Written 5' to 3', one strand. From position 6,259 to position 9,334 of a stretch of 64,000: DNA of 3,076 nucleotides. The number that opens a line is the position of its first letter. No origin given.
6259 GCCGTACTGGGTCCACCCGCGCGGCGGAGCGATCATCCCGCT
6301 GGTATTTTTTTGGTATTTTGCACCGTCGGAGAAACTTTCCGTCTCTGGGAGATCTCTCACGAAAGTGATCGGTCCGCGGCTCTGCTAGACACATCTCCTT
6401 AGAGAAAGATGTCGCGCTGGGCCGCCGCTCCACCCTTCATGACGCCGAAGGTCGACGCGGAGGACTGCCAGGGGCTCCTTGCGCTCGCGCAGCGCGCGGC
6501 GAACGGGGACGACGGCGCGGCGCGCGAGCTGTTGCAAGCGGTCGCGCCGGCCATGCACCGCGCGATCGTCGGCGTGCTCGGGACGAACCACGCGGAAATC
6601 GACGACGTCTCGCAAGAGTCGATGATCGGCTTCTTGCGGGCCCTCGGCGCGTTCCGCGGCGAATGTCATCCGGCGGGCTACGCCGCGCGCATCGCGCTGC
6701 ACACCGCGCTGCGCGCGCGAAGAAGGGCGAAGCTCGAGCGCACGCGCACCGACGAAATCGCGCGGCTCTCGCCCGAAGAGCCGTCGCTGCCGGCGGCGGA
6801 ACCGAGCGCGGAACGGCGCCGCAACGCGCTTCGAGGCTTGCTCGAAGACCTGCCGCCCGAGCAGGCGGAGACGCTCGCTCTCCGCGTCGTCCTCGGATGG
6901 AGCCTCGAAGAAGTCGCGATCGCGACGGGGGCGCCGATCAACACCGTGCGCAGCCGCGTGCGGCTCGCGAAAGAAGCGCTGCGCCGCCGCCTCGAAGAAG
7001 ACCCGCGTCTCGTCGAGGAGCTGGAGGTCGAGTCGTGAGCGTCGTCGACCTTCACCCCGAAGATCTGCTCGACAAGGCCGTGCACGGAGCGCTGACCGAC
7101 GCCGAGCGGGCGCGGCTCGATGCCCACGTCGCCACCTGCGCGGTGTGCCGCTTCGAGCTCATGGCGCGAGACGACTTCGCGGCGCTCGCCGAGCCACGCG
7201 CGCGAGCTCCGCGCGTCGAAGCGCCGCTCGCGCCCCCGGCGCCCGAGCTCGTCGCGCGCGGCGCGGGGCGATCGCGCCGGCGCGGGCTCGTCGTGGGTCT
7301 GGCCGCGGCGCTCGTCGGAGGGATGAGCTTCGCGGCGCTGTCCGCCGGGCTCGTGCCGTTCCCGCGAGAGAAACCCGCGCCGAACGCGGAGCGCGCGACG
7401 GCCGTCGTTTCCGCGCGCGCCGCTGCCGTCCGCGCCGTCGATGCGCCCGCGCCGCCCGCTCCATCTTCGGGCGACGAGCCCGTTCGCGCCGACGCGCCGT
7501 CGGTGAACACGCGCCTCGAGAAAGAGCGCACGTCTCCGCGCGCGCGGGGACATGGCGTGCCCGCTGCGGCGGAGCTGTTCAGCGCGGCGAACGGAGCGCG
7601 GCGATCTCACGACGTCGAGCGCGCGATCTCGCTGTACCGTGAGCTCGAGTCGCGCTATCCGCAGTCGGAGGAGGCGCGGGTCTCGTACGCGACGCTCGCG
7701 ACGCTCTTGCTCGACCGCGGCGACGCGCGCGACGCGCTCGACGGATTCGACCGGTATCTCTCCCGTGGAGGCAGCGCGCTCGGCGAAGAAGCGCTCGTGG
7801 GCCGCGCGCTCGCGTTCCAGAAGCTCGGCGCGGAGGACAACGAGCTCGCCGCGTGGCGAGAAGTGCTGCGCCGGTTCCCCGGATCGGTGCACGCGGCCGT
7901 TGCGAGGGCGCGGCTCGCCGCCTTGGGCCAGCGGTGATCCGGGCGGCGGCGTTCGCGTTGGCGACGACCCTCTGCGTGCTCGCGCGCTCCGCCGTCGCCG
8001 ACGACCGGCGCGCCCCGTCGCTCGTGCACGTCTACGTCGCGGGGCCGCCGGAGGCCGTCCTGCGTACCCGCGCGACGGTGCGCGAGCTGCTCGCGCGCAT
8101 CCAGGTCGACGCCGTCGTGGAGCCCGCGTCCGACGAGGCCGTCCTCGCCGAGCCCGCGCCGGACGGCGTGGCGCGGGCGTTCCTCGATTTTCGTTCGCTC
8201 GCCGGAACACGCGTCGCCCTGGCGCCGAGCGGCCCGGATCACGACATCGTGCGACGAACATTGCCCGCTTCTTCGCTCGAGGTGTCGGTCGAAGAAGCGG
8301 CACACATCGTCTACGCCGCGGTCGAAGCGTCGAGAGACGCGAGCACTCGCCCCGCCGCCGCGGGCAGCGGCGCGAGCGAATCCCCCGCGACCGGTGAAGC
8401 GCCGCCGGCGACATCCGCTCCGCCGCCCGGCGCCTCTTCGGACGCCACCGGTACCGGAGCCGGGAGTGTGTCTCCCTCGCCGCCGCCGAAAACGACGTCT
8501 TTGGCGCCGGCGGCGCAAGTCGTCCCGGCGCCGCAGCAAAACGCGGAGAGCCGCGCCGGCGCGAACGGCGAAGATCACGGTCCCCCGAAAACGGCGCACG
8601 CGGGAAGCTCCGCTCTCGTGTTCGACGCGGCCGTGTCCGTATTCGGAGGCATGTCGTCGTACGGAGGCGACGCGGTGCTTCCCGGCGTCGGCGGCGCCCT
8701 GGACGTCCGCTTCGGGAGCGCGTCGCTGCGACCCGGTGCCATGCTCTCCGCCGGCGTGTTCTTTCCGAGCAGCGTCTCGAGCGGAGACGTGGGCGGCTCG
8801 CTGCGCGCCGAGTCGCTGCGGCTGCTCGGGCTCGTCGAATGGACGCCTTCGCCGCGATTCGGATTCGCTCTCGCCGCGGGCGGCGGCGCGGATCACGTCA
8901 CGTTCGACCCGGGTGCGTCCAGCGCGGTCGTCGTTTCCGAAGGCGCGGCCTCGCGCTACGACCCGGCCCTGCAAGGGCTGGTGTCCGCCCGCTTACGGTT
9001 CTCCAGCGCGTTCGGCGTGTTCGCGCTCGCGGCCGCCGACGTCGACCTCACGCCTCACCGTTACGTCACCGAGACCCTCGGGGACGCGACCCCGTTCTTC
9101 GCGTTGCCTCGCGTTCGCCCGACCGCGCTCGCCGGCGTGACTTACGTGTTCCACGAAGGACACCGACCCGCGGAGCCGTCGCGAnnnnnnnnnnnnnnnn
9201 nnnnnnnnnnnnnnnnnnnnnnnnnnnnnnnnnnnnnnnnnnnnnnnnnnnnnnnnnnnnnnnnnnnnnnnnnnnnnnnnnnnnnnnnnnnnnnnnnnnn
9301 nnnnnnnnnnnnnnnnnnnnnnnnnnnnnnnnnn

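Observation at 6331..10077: Four-gene translationally coupled ECF module: sigma, zf-HC2 anti-sigma, beta-barrel protein, Kazal-like lipoprotein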

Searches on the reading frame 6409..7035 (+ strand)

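Call 7: search_protein_families(library=pfam, proteins=[window:6409-7035:+], max_evalue=1)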
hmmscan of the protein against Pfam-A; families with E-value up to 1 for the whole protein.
window:6409-7035:+ (209 aa): 5 families
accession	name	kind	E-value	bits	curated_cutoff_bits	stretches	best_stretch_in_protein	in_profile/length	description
PF08281.18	Sigma70_r4_2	-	9.4e-12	44.8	25.7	1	139-191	2-54/54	Sigma-70, region 4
PF04542.20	Sigma70_r2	-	1.3e-08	35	24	1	43-108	3-69/71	Sigma-70 region 2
PF07638.17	Sigma70_ECF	-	2.8e-06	27.8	21.1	1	28-196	9-184/185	ECF sigma factor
PF04545.22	Sigma70_r4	-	1.1e-05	25.3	24.1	1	144-192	1-49/50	Sigma-70, region 4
PF13556.12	HTH_30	-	0.024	14.8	27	1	154-197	3-46/59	PucR C-terminal helix-turn-helix domain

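Call 8: search_protein_families(library=ncbifam, proteins=[window:6409-7035:+], max_evalue=1)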
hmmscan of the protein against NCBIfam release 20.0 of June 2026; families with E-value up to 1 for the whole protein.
window:6409-7035:+ (209 aa): 70 families (the best 25 are shown)
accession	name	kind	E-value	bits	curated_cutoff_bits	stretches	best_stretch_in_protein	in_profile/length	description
NF008888.0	PRK11922.1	equivalog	9.3e-20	71.2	204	1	25-198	19-199/231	RNA polymerase sigma factor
NF009166.1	PRK12513.1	equivalog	1e-19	71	206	1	25-197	11-188/193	RNA polymerase sigma factor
NF007230.0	PRK09648.1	subfamily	2e-18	66.9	209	1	19-197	9-191/195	RNA polymerase sigma factor ShbA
TIGR02937.1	sigma70-ECF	superfamily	3.1e-18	65.9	42.9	1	37-195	2-165/165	sigma-70 family RNA polymerase sigma factor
TIGR02983.1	SigE-fam_strep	subfamily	2e-16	60.3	141.55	1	36-198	6-161/162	SigE family RNA polymerase sigma factor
TIGR02939.1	RpoE_Sigma70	equivalog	3.4e-16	59.8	236.15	1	24-196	8-187/190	RNA polymerase sigma factor RpoE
NF007216.0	PRK09638.1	equivalog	1e-13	51.4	194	1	25-198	7-177/180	RNA polymerase sigma factor SigY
NF009176.0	PRK12524.1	equivalog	2.6e-13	50.2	264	1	25-196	15-185/196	RNA polymerase sigma factor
TIGR02989.1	Sig-70_gvs1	subfamily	6.9e-12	45.6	124.55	1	43-192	8-155/158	RNA polymerase sigma-70 factor, Rhodopirellula/Verrucomicrobium family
NF007225.0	PRK09643.1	equivalog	2.6e-11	43.6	190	1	26-197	17-184/204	RNA polymerase sigma factor SigM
NF009187.0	PRK12535.1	equivalog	6.2e-11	42.3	290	1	21-191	11-178/197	RNA polymerase sigma factor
NF007229.0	PRK09647.1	equivalog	1e-10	41.3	265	1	57-199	64-206/220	RNA polymerase sigma factor SigE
NF009168.0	PRK12515.1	subfamily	1.1e-10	41.3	236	1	25-195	11-179/189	RNA polymerase sigma factor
NF004113.0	PRK05602.1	equivalog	4.6e-10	39.5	208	1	25-200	34-206/211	RNA polymerase sigma factor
NF007231.0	PRK09649.1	equivalog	9e-10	38.7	219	1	17-197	5-180/185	RNA polymerase sigma factor SigC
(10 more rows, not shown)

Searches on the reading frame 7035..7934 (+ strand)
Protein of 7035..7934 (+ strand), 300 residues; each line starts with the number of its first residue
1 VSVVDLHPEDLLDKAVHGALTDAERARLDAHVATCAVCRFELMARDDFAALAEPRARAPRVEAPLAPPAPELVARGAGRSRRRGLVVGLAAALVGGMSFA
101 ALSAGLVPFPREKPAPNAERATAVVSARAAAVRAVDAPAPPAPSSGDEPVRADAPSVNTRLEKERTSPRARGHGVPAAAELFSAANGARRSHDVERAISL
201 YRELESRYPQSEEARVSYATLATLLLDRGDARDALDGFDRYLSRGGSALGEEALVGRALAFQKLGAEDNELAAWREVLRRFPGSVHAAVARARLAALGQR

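Call 7: search_protein_families(library=pfam, proteins=[window:7035-7934:+], max_evalue=1)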
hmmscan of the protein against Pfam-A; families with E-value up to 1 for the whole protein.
window:7035-7934:+ (300 aa): 10 families
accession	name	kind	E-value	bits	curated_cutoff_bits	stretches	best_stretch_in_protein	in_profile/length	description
PF13174.12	TPR_6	-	8.3e-07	29.7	26.3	1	252-284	1-33/33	Tetratricopeptide repeat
PF13490.11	zf-HC2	-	2.2e-06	28.1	22.2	1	9-39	5-35/35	Putative zinc-finger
PF13428.12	TPR_14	-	9.2e-06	26.3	23.5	1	180-220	3-43/44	Tetratricopeptide repeat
PF13525.12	YfiO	-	0.00025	21.3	25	1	178-243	5-70/203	Outer membrane lipoprotein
PF14559.12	TPR_19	-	0.00089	20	25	1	191-242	4-52/68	Tetratricopeptide repeat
PF24575.1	TPR_Slam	-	0.0015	19.4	35.2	1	182-221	51-90/104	Surface lipoprotein assembly modifier, N-terminal TPR repeats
PF13432.12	TPR_16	-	0.016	16.1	32.7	2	221-284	3-64/65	Tetratricopeptide repeat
PF07719.23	TPR_2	-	0.072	13.7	27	0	179-210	2-33/34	Tetratricopeptide repeat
PF12583.14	TPPII_C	-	0.085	13.8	27.7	0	193-218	30-55/69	Tripeptidyl peptidase II, C-terminal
PF13424.12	TPR_12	-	0.58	10.8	30.1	1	185-241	10-71/77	Tetratricopeptide repeat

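Call 8: search_protein_families(library=ncbifam, proteins=[window:7035-7934:+], max_evalue=1)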
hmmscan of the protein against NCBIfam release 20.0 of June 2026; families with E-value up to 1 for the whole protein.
window:7035-7934:+ (300 aa): 13 families
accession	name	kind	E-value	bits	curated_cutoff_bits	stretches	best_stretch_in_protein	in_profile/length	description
TIGR03939.1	PGA_TPR_OMP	equivalog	1.6e-08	33.3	366.65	1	178-295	86-198/800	poly-beta-1,6 N-acetyl-D-glucosamine export porin PgaA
TIGR03302.1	OM_YfiO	subfamily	3.1e-07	30.1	81.4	1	178-242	33-97/239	outer membrane protein assembly factor BamD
TIGR02795.1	tol_pal_ybgF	equivalog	7.8e-07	29.7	90.1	1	180-294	4-119/119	tol-pal system protein YbgF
NF052375.1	antisigma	equivalog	0.00025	21.1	100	1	18-138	8-134/217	anti-sigma factor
NF053852.1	vesicle_Bd0635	exception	0.0013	18.5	250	1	258-297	182-221/223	CpoB-like predatory vesicle lipoprotein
NF052368.1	antisigmaE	subfamily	0.007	16.2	50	1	10-39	9-38/48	anti-sigma factor family protein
NF052415.1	T3SS_chap_SctY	equivalog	0.017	15.6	70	1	192-274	20-100/106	type III secretion apparatus assembly chaperone SctY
NF033920.0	C39_PA2778_fam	equivalog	0.023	14.1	150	0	179-243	157-218/255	PA2778 family cysteine peptidase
TIGR02917.1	PEP_TPR_lipo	equivalog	0.045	11.6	312.2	1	191-295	682-780/899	XrtA/PEP-CTERM system TPR-repeat protein PrsT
NF033758.1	gliding_GltE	equivalog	0.079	11.9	225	1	190-236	132-175/411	adventurous gliding motility TPR repeat lipoprotein GltE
TIGR03988.1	antisig_RsrA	equivalog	0.086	12.9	62.5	1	17-41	14-38/77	mycothiol system anti-sigma-R factor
NF008068.0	PRK10803.1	equivalog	0.1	12.5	383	1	177-297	142-263/263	cell division protein CpoB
NF009651.0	PRK13184.1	equivalog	0.19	9.6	839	1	195-283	492-584/932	serine/threonine-protein kinase PknD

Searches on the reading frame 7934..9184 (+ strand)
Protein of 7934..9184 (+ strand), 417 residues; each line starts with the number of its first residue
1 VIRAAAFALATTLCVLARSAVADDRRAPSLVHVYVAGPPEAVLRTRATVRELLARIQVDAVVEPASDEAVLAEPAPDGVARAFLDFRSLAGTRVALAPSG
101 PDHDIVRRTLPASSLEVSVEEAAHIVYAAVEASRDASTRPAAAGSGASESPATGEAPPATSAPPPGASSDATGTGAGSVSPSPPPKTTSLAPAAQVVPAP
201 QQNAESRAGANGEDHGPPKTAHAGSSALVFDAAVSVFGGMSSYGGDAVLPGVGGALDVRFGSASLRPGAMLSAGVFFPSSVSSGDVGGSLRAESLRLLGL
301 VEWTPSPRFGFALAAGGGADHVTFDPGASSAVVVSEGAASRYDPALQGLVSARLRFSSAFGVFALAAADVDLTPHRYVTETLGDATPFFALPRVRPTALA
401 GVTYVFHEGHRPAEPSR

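Call 7: search_protein_families(library=pfam, proteins=[window:7934-9184:+], max_evalue=1)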
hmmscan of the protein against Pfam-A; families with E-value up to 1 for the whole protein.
window:7934-9184:+ (417 aa): 0 families

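Call 8: search_protein_families(library=ncbifam, proteins=[window:7934-9184:+], max_evalue=1)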
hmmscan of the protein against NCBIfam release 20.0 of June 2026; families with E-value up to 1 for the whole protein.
window:7934-9184:+ (417 aa): 0 families

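Call 22: find_homologous_proteins(query=window:7934-9184:+)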
Query window:7934-9184:+ (417 aa): 10 proteins with E <= 0.001 among 8000 candidates.
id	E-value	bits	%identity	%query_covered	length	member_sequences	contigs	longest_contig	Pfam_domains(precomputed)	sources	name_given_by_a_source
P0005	1.2e-250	849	100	98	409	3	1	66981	-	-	-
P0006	1.4e-149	517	65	99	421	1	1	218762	-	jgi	jgi:hypothetical protein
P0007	8.3e-102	359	50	99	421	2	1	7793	-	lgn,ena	-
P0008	8.6e-90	320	50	91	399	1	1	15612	-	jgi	jgi:hypothetical protein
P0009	6.5e-86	307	46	100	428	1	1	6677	-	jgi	jgi:hypothetical protein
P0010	4.1e-84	301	45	95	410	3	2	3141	-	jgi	jgi:hypothetical protein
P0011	3.2e-79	285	47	97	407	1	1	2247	-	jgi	jgi:hypothetical protein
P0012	1.8e-78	283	47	96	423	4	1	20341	-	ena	-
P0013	6.6e-71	258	49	43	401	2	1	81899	-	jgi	jgi:hypothetical protein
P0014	9.4e-5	40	36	21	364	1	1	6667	-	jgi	jgi:hypothetical protein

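Call 43: search_solved_structures(query=A2, max_evalue=10)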
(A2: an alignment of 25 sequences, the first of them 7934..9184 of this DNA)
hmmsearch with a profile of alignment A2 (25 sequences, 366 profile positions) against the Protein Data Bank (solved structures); distinct sequences matched with E-value up to 10: 7.
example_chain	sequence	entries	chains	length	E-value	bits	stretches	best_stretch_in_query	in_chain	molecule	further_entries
7vmz_H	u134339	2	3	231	0.51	12.9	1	171-268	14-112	C04 Fab Heavy Chain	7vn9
1uyn_X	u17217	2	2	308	0.58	12.8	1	269-328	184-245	NALP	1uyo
4v6w_AA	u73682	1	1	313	0.64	12.6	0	6-70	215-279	40S ribosomal protein SA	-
8vur_L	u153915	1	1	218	1.1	11.9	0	187-211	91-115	003-102 Light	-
2onl_C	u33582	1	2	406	1.4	11.5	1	137-183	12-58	MAP kinase-activated protein kinase 2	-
1kwp_A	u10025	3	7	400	5.7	9.5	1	137-183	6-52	MAP Kinase Activated Protein Kinase 2 | MAP kinase-activated protein kinase 2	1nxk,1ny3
4iqj_M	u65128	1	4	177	7.9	9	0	127-180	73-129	DNA polymerase III subunit gamma/tau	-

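Call 45: predict_structure(alignment_id=A2)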
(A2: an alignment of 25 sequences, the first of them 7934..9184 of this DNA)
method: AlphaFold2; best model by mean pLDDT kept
length: 417 residues; sequences in the alignment: 25
mean_pLDDT: 79.7   pTM: 0.52
mean pLDDT of the five models: 79.7, 78.8, 78.4, 78.0, 77.5
residues with pLDDT >= 90: 211; 70-90: 79; 50-70: 72; < 50: 55
segments of 3 or more residues with pLDDT < 50: 21-25, 154-162, 166-180, 187-190, 204-207, 209-211
pLDDT, mean of each block of 10 residues (from residue 1): 71 68 53 97 98 94 95 79 96 89 85 97 96 80 51 47 45 45 54 53 47 53 68 98 87 98 95 96 85 97 96 97 79 56 95 96 97 84 80 94 93 57
secondary structure, 60 per line:
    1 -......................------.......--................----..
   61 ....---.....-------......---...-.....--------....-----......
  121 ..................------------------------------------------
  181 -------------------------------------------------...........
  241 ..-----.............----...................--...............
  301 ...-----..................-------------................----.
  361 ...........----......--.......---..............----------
elements in order: H2-23 E30-36 H39-54 E59-64 H68-72 E80-85 E93-97 E106-109 H115-138 E230-242 E248-260 E265-283 E286-303 E309-326 E340-355 E360-371 E376-381 E384-390 E394-407

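Call 49: fold_search(model_id=the predicted structure, library=pdb)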
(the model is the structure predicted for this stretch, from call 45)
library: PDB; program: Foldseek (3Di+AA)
matches with E <= 10: 1020; with E <= 0.001: 45
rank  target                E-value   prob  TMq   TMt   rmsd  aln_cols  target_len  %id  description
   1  9a2m_MODEL_1_A        4.7e-08  1.00  0.31  0.37  15.6       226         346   13  Model of E. coli OmpA by in-cell photo-crosslinking MS and deep learning (released 2023-02-24)
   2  9fzc_A                1.3e-06  1.00  0.29  0.63   5.9       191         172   10  Structure of OmpA-short in complex with nanobody Nb01 (released 2024-07-17)
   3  3qra                  4.4e-06  1.00  0.26  0.61   6.5       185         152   12  The crystal structure of Ail, the attachment invasion locus protein of Yersinia pestis (released 2011-11-23)
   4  3qrc_A                7.5e-06  1.00  0.26  0.59   6.3       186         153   12  The crystal structure of Ail, the attachment invasion locus protein of Yersinia pestis, in complex with the heparin an (released 2011-11-23)
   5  3qrc_B                8.3e-06  1.00  0.27  0.61   6.2       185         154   12  The crystal structure of Ail, the attachment invasion locus protein of Yersinia pestis, in complex with the heparin an (released 2011-11-23)
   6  1p4t                  9.7e-06  1.00  0.26  0.59   5.8       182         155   10  Crystal structure of Neisserial surface protein A (NspA) (released 2003-07-22)
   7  9fzd_A                1.1e-05  1.00  0.28  0.61   6.0       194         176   12  Structure of OmpA-long in complex with nanobody Nb39 (released 2024-07-17)
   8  8jto                  1.2e-05  1.00  0.16  0.19  18.9       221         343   14  Outer membrane porin of Burkholderia pseudomallei (BpsOmp38) in complex with ceftazidime (released 2024-06-26)
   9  8qxp                  1.7e-05  1.00  0.31  0.63   5.0       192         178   10  Crystal structure of the outer membrane porin OmpW from Klebsiella pneumoniae (released 2024-01-24)
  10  1bxw                  1.7e-05  1.00  0.27  0.56   7.9       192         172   11  OUTER MEMBRANE PROTEIN A (OMPA) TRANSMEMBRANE DOMAIN (released 1998-10-14)
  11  2f1t_A                3.4e-05  1.00  0.30  0.60   5.1       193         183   14  Outer membrane protein OmpW (released 2006-01-24)
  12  1qj9                  4.7e-05  1.00  0.28  0.68   5.9       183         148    9  CRYSTAL STRUCTURE OF THE OUTER MEMBRANE PROTEIN OMPX FROM ESCHERICHIA COLI (released 1999-10-06)
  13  8wv0_B                5.2e-05  1.00  0.16  0.19  18.1       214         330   15  Outer membrane porin of Burkholderia pseudomallei (BpsOmp38) (released 2024-10-30)
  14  2n2l_MODEL_1_A        5.4e-05  1.00  0.26  0.63   6.9       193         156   14  NMR structure of yersinia pestis ail (attachment invasion locus) in decylphosphocholine micelles calculated wi (released 2015-07-22)
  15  9nh2_A                6.0e-05  1.00  0.26  0.42   9.5       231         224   12  In situ cryo-EM structure of porin III of the Legionella Dot/Icm T4SS machine (released 2025-09-17)
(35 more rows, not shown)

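Call 72: search_protein_representatives(alignment_id=A2)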
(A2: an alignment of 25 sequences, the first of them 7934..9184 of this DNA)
Query: 25 sequences, 366 profile positions. Proteins with E-value up to 0.001 (for the whole library): 1870; up to 1e-10: 1165; up to 1e-30: 418. The best 150 are listed.
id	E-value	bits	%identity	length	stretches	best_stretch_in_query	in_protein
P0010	1.4e-119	416.3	-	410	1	11-363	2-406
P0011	5.0e-118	411.2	-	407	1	2-363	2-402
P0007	4.3e-115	401.5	-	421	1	2-365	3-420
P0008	6.0e-115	401.0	-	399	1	14-365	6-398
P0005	1.4e-112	393.2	-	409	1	9-362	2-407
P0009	7.9e-112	390.7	-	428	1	2-362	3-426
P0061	9.9e-108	377.3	-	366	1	1-364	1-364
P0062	1.8e-104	366.5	-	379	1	2-365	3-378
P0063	1.9e-88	313.8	-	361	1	1-364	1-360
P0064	4.0e-88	312.8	-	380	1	11-363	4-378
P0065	7.0e-88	311.9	-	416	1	8-356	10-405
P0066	4.7e-86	305.9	-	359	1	28-356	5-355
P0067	1.0e-84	301.5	-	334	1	11-357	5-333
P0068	3.1e-83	296.7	-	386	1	6-365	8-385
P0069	5.2e-83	295.9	-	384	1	9-362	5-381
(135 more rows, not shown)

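Call 85: search_protein_families(library=pfam, alignment_id=A2, max_evalue=0.1)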
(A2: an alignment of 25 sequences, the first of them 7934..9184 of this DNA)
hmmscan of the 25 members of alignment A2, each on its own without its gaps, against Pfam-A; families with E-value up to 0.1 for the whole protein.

A. member 1, window:7934-9184:+ (417 aa): 0 families

B. families by the number of members that match (of 25 scanned): 0 families
